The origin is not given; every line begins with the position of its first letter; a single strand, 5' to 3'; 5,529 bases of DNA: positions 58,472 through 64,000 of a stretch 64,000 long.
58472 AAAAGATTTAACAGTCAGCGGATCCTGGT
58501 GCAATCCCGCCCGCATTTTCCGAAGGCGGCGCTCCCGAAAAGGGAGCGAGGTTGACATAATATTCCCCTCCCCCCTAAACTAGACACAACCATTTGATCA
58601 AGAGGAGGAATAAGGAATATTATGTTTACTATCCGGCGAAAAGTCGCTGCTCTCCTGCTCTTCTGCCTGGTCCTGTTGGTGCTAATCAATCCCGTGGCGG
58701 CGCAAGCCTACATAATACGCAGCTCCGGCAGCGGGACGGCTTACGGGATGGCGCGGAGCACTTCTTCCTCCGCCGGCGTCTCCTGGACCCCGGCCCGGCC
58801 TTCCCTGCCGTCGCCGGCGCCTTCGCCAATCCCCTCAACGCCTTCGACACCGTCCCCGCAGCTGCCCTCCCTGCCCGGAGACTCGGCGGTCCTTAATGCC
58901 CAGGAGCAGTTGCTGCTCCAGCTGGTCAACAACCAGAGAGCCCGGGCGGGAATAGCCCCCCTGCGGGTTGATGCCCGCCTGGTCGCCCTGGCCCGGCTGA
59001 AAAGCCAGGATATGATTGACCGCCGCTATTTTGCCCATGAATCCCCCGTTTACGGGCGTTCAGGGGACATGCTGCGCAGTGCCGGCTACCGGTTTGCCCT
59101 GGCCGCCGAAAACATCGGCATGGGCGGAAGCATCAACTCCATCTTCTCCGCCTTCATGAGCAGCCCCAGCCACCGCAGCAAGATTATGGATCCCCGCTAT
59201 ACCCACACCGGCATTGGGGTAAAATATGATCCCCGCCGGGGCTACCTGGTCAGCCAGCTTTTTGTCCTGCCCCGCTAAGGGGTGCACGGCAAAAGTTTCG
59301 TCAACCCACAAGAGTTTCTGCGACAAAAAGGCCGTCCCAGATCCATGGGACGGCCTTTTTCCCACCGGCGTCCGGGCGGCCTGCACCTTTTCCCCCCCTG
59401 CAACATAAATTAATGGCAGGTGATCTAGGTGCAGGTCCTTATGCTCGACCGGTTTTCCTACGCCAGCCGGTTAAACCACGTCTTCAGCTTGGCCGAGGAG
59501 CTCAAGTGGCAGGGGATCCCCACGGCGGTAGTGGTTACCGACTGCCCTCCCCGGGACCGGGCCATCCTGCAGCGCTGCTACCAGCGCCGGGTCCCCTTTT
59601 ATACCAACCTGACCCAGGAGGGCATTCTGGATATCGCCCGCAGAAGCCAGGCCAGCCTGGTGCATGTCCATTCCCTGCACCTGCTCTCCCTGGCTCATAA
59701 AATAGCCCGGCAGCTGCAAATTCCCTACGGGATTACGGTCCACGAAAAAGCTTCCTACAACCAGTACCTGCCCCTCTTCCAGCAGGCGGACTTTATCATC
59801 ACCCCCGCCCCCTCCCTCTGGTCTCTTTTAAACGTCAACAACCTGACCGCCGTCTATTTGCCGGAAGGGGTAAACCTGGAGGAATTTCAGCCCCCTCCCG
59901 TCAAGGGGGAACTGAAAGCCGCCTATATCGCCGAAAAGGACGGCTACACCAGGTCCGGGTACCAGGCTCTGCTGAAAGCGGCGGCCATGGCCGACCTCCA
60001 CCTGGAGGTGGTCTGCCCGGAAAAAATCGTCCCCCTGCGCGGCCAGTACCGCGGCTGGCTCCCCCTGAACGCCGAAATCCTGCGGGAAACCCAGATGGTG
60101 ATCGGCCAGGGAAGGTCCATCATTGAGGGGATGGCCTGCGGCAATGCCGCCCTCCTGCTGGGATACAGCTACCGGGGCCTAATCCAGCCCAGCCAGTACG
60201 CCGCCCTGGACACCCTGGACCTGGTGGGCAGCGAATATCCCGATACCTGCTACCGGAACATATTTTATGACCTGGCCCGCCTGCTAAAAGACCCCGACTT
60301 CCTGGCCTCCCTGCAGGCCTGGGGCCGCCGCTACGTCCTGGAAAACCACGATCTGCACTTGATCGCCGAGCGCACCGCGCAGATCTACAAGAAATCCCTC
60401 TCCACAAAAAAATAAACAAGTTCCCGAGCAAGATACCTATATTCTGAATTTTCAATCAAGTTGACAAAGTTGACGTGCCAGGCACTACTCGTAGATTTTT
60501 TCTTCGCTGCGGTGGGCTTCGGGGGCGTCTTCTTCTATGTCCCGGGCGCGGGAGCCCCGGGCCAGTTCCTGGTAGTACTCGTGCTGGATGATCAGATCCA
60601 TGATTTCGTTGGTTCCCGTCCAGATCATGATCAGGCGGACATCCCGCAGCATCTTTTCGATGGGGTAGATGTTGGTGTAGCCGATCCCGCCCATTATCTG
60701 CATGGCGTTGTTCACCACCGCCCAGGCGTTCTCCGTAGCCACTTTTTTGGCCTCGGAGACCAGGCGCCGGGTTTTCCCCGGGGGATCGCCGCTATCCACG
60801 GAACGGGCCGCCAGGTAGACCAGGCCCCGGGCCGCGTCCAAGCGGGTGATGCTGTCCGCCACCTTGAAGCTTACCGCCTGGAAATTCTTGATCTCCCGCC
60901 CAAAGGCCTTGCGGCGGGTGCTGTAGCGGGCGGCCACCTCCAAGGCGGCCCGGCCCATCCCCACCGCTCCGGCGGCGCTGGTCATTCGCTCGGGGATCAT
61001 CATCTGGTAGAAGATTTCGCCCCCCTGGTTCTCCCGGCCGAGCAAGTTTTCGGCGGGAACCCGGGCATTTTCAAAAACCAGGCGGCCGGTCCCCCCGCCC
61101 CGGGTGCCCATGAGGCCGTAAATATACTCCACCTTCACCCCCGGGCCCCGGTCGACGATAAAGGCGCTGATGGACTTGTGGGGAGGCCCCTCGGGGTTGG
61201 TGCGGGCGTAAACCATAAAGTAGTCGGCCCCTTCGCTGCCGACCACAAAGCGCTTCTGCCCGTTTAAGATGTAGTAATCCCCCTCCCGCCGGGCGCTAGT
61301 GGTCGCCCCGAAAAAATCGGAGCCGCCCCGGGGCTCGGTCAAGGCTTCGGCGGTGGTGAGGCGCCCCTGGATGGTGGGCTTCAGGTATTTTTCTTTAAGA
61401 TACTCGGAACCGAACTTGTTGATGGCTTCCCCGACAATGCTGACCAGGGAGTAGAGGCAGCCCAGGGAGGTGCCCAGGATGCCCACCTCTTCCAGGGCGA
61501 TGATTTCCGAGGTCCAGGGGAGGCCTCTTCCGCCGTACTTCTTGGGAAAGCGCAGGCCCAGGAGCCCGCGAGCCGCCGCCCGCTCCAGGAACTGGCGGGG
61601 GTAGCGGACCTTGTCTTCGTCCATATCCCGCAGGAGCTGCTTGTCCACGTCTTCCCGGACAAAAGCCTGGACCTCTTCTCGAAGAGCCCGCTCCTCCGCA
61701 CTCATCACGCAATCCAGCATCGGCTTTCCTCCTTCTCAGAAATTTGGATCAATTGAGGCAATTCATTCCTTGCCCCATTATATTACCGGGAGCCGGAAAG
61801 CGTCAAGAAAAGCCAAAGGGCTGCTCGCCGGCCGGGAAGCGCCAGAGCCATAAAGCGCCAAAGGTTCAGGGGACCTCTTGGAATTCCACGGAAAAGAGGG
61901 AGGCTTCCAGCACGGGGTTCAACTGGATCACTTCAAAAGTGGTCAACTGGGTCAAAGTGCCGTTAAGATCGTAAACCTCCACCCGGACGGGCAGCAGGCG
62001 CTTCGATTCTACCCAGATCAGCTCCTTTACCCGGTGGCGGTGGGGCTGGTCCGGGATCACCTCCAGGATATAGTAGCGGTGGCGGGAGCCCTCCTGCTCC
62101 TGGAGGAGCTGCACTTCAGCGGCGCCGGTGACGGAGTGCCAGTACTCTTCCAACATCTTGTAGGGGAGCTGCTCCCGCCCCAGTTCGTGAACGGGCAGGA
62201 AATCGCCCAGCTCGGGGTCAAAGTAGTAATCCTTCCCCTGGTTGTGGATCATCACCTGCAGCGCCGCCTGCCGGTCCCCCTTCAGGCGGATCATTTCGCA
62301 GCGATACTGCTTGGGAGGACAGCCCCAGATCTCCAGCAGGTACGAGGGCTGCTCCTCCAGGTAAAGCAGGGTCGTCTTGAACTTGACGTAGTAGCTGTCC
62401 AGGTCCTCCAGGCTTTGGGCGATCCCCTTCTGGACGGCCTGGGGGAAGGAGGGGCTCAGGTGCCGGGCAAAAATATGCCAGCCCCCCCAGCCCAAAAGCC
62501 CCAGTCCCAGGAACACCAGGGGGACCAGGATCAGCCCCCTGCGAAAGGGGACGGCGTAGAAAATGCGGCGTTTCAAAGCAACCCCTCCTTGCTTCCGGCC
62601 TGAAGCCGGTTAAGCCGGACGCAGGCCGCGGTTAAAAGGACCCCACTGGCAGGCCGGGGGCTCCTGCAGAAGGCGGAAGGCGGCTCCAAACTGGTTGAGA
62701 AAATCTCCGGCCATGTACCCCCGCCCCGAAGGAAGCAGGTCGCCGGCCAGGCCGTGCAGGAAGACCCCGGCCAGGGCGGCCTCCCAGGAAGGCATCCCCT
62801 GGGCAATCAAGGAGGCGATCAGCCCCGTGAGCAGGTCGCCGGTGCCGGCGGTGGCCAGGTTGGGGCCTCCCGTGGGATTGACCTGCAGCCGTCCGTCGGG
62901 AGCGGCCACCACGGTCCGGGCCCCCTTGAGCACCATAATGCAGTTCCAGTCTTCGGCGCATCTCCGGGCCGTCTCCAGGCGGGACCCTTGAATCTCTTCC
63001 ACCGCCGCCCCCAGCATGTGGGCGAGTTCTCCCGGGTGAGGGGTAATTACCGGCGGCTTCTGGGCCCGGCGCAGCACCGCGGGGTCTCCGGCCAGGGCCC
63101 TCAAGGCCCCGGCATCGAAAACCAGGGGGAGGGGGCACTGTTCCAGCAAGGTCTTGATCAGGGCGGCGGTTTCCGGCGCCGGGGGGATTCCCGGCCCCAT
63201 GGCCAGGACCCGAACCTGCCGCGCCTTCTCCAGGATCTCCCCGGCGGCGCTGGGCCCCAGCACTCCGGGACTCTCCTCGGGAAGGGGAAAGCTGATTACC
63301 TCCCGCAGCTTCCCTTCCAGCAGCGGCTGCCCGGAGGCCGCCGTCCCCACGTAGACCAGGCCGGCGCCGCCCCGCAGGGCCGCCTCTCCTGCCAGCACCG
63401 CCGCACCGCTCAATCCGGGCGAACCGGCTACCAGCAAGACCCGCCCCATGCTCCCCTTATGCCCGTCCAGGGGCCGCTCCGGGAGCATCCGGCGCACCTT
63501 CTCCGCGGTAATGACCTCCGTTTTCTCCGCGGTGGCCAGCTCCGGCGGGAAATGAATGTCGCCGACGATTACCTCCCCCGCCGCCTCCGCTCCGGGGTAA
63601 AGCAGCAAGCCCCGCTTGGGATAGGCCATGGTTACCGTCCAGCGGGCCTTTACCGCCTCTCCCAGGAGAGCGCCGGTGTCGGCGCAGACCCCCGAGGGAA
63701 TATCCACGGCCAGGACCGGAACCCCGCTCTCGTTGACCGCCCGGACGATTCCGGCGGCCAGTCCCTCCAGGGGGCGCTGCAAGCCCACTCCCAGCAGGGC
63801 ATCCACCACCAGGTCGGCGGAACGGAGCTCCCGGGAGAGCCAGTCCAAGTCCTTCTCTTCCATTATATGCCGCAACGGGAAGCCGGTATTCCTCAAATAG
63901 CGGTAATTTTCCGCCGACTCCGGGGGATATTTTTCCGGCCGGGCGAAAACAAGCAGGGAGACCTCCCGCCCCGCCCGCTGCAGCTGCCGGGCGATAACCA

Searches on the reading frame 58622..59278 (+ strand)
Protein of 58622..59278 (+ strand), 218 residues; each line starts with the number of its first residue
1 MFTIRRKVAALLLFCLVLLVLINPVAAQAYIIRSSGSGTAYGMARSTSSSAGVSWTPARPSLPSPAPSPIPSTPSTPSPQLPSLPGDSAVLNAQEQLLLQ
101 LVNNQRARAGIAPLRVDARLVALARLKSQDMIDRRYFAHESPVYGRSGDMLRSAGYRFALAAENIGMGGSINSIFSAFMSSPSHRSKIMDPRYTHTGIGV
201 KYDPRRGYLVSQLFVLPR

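Call 64: search_protein_families(library=pfam, proteins=[window:58622-59278:+], max_evalue=0.00001)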
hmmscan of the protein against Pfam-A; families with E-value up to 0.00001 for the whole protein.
window:58622-59278:+ (218 aa): 1 family
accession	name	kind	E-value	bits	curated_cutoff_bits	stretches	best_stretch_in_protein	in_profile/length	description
PF00188.32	CAP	-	2.4e-16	61.1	21.1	1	99-212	1-115/117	Cysteine-rich secretory protein family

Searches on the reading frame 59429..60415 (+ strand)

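Call 64: search_protein_families(library=pfam, proteins=[window:59429-60415:+], max_evalue=0.00001)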
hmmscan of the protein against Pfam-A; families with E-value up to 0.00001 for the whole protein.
window:59429-60415:+ (328 aa): 1 family
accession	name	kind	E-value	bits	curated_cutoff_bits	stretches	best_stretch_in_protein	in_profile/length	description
PF13439.12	Glyco_transf_4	-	5.8e-07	30.1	28.5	1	16-127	6-141/170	Glycosyltransferase Family 4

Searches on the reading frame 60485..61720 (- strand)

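Call 64: search_protein_families(library=pfam, proteins=[window:60485-61720:-], max_evalue=0.00001)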
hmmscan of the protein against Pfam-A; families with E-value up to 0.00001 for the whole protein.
window:60485-61720:- (411 aa): 5 families
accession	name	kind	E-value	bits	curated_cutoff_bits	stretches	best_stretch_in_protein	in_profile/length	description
PF00441.29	Acyl-CoA_dh_1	-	1.7e-35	122.8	22.4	1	231-380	1-147/150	Acyl-CoA dehydrogenase, C-terminal domain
PF02771.21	Acyl-CoA_dh_N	-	2.3e-25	89.6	22.9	1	7-119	1-112/113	Acyl-CoA dehydrogenase, N-terminal domain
PF02770.24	Acyl-CoA_dh_M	-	1.2e-20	74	33.3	1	125-218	2-96/97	Acyl-CoA dehydrogenase, middle domain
PF08028.16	Acyl-CoA_dh_2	-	1.2e-19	71.3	22.7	1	247-371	2-133/134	Acyl-CoA dehydrogenase, C-terminal domain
PF22924.1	ACOX_C_alpha1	-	2.1e-08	34.6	27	0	319-376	105-162/169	Acyl-CoA oxidase, C-alpha1 domain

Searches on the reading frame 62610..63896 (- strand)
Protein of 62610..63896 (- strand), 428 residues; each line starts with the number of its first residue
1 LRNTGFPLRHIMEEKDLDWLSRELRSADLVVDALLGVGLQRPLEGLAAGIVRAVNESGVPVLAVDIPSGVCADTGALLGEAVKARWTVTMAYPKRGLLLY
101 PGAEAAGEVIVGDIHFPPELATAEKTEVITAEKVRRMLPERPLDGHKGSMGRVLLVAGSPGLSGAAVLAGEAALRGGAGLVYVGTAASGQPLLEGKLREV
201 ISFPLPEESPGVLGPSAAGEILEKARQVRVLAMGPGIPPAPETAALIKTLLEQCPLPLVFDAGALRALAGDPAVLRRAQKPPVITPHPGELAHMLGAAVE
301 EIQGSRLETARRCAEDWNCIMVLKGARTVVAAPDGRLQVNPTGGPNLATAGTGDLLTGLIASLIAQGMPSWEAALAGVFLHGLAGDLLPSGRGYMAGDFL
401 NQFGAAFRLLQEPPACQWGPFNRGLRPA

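Call 64: search_protein_families(library=pfam, proteins=[window:62610-63896:-], max_evalue=0.00001)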
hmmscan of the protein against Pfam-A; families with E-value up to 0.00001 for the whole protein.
window:62610-63896:- (428 aa): 2 families
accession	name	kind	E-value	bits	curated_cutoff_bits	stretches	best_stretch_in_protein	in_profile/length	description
PF01256.23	Carb_kinase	-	1.3e-54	185.6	27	1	153-394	1-229/242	NAD(P)H-hydrate dehydratase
PF03853.21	YjeF_N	-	3e-24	86.3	24.9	1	10-96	86-169/169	YjeF-related protein N-terminus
